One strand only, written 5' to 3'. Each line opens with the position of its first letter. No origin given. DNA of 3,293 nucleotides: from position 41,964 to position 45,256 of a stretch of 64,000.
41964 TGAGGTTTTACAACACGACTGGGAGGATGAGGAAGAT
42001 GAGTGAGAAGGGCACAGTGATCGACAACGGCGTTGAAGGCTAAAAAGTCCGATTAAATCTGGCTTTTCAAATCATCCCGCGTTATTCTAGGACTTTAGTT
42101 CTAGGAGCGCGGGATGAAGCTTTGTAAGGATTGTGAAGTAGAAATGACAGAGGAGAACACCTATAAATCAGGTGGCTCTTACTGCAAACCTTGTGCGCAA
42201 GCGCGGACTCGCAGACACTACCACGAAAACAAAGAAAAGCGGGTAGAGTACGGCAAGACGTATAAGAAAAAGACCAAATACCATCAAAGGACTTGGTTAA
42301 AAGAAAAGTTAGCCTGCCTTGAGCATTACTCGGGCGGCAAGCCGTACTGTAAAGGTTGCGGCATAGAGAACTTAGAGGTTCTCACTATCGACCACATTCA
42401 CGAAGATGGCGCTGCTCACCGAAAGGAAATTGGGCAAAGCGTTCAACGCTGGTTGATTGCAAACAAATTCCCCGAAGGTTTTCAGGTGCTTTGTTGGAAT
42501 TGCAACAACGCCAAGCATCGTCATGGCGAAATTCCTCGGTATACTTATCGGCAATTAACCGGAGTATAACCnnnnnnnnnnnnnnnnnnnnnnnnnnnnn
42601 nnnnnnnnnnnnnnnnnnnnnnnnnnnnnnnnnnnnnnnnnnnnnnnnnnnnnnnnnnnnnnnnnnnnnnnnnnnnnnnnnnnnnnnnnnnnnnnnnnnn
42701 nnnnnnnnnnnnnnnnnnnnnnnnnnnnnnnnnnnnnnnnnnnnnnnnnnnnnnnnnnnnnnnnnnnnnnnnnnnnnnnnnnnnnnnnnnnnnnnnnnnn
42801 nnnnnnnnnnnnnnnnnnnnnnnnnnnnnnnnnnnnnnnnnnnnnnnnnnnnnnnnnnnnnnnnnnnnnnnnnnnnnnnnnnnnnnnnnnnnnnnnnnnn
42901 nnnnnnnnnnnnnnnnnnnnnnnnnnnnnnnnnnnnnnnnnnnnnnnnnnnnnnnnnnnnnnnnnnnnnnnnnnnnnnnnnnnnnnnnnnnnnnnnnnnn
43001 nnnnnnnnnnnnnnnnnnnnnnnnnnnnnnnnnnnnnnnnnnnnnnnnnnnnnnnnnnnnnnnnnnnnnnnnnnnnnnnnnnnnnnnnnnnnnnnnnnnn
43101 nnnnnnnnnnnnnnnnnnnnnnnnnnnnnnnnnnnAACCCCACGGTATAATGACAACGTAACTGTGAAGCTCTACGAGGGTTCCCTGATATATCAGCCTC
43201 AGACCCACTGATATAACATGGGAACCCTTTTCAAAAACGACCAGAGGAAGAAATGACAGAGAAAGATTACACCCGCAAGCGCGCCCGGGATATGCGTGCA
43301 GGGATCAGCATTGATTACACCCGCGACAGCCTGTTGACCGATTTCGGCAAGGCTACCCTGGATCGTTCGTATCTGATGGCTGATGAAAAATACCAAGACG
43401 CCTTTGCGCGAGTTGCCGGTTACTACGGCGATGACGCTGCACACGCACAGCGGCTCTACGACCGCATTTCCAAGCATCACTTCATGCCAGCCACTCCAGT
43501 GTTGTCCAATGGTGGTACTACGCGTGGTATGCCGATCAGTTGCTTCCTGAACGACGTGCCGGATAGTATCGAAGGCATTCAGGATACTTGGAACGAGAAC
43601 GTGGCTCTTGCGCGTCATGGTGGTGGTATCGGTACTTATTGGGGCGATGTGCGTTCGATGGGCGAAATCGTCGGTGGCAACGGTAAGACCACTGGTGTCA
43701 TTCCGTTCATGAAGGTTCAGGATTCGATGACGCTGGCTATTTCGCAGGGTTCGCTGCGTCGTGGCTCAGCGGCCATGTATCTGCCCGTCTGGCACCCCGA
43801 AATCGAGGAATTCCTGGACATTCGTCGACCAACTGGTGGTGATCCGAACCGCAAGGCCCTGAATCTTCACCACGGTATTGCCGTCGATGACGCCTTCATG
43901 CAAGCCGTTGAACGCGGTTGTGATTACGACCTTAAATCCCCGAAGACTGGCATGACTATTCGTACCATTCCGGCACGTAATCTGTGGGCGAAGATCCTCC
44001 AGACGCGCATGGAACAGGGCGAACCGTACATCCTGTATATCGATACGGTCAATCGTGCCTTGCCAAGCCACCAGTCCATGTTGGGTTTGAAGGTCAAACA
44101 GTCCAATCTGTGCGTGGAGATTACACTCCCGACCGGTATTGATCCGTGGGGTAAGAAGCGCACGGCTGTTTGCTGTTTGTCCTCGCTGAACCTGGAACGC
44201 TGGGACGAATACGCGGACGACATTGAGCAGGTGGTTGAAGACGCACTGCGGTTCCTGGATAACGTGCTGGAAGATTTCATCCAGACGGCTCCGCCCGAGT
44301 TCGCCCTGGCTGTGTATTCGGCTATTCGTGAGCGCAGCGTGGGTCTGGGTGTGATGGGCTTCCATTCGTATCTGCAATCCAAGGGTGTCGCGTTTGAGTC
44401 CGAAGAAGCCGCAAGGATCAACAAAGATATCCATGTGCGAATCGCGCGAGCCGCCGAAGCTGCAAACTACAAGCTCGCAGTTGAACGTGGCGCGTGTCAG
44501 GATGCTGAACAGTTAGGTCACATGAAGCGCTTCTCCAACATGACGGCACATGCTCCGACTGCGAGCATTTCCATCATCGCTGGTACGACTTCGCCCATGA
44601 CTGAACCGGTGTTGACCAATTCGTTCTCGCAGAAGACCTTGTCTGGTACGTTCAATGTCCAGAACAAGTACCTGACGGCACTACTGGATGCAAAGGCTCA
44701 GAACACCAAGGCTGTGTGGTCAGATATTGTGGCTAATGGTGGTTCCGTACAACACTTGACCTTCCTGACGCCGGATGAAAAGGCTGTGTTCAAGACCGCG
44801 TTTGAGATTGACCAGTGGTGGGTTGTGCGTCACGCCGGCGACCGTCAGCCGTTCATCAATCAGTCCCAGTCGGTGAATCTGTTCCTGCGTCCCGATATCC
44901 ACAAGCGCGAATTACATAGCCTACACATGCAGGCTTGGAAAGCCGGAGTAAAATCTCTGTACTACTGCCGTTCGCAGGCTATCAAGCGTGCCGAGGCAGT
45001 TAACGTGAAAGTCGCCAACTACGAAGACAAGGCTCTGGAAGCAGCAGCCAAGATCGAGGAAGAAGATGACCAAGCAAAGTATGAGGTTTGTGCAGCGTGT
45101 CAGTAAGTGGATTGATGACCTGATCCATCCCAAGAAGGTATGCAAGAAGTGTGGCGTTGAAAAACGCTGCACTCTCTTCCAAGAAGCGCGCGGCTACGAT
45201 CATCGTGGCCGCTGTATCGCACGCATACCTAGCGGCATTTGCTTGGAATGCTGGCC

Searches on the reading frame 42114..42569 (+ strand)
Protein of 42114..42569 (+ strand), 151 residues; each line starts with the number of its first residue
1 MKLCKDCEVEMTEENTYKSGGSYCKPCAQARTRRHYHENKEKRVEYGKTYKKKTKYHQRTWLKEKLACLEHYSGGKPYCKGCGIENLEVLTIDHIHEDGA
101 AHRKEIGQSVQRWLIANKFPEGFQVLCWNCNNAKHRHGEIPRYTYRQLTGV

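Call 3: search_protein_families(library=pfam, proteins=[window:42114-42569:+], max_evalue=0.01)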
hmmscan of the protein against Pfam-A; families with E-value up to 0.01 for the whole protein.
window:42114-42569:+ (151 aa): 1 family
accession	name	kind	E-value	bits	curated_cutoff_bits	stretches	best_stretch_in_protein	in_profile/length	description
PF01844.29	HNH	-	0.0069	17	21.4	0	124-136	34-46/47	HNH endonuclease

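Call 66: search_protein_families(library=phrogs, proteins=[window:42114-42569:+], max_evalue=0.001)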
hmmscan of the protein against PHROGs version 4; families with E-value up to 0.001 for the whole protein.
window:42114-42569:+ (151 aa): 4 families
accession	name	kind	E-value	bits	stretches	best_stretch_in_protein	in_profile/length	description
phrog_2255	-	DNA, RNA and nucleotide metabolism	8.8e-14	52.5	1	1-139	53-173/211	HNH endonuclease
phrog_1035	-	DNA, RNA and nucleotide metabolism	2.9e-05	25.1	1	1-140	63-216/271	endonuclease VII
phrog_144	-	DNA, RNA and nucleotide metabolism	0.0001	23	1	2-137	23-135/175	HNH endonuclease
phrog_3106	-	DNA, RNA and nucleotide metabolism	0.00064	20.5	1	22-135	114-221/252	HNH endonuclease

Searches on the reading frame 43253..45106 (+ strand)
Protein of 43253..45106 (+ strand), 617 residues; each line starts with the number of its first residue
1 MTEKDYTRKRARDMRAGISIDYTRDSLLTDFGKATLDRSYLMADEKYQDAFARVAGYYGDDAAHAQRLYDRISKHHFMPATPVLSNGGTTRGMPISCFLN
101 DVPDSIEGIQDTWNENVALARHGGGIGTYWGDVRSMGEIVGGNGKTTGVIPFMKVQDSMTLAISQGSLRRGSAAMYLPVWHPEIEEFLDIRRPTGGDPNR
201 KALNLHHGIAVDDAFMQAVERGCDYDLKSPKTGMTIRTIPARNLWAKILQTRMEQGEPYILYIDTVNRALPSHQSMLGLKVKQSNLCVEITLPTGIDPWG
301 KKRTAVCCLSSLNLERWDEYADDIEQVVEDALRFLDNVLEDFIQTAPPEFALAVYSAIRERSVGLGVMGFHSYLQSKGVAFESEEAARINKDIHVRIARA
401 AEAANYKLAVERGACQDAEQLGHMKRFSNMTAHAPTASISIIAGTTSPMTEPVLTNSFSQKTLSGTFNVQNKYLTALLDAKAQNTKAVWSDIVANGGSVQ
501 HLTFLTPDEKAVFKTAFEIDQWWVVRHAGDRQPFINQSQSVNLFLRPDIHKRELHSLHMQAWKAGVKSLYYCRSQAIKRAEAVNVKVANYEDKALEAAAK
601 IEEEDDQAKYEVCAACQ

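Call 3: search_protein_families(library=pfam, proteins=[window:43253-45106:+], max_evalue=0.01)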
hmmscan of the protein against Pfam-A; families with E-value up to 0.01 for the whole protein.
window:43253-45106:+ (617 aa): 2 families
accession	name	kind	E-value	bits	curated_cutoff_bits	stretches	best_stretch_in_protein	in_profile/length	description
PF02867.20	Ribonuc_red_lgC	-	8e-114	381.6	23.9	2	96-417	2-338/523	Ribonucleotide reductase, barrel domain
PF00317.26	Ribonuc_red_lgN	-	1.3e-14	54.5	28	1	27-92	2-77/77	Ribonucleotide reductase, all-alpha domain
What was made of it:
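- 43253..45106 (+): nrdA, the class I RNR catalytic subunit (617 aa). It has no ATP-cone. Catalytic NLCVE is at aa 285-289 and the YY pair at aa 570-571. Pfam Ribonuc_red_lgN plus lgC only (call 3).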

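Call 4: search_protein_families(library=ncbifam, proteins=[window:43253-45106:+], max_evalue=0.01)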
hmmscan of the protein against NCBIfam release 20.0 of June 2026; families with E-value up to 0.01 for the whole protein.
window:43253-45106:+ (617 aa): 20 families
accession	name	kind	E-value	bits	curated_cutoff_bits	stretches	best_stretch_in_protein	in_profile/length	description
NF006577.0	PRK09102.1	equivalog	9.5e-270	896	620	1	10-617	7-604/604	ribonucleoside-diphosphate reductase subunit alpha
TIGR02506.1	NrdE_NrdA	equivalog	7.8e-140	467.2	341.05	3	36-232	7-217/616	ribonucleoside-diphosphate reductase subunit alpha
TIGR02510.1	NrdE-prime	equivalog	7e-122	407.7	602.25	1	26-582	16-549/560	ribonucleoside-diphosphate reductase subunit alpha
NF005544.0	PRK07207.1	equivalog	1.7e-100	337.2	965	3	19-232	287-509/965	ribonucleoside-diphosphate reductase subunit alpha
TIGR02504.1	NrdJ_Z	equivalog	1.6e-84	284.6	399.95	1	61-569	45-593/606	adenosylcobalamin-dependent ribonucleoside-diphosphate reductase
NF006279.0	PRK08447.1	equivalog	2e-78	264.6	1082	3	25-291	134-430/789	ribonucleoside-diphosphate reductase subunit alpha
NF006665.0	PRK09209.1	equivalog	2.9e-77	260.6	1057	3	15-231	143-371/761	ribonucleoside-diphosphate reductase subunit alpha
NF009029.0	PRK12365.1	equivalog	9.3e-75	252.3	1350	3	61-231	421-591/1046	ribonucleoside-diphosphate reductase subunit alpha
NF006417.0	PRK08665.1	equivalog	5.4e-73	246.5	961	1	61-600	61-590/759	vitamin B12-dependent ribonucleotide reductase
NF005483.0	PRK07088.1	equivalog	6.6e-72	242.8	1214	4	62-232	204-374/764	ribonucleoside-diphosphate reductase subunit alpha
NF009028.0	PRK12364.1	equivalog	3.3e-71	240.4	1377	4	63-223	282-442/842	ribonucleoside-diphosphate reductase subunit alpha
NF005101.0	PRK06539.1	equivalog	5.4e-67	226.5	988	3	20-230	140-360/822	ribonucleoside-diphosphate reductase subunit alpha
NF005010.0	PRK06406.1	subfamily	6.3e-65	219.8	1125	1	64-606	219-754/771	vitamin B12-dependent ribonucleotide reductase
TIGR04170.1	RNR_1b_NrdE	exception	8e-60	202.9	750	3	30-231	97-298/698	class 1b ribonucleoside-diphosphate reductase subunit alpha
NF006578.0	PRK09103.1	equivalog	4.1e-45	154.1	813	2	65-231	193-359/761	class 1a ribonucleoside-diphosphate reductase subunit alpha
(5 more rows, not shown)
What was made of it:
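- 43253..45106 (+): NCBIfam NF006577 scores 896 bits against a cut-off of 620 (call 4).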
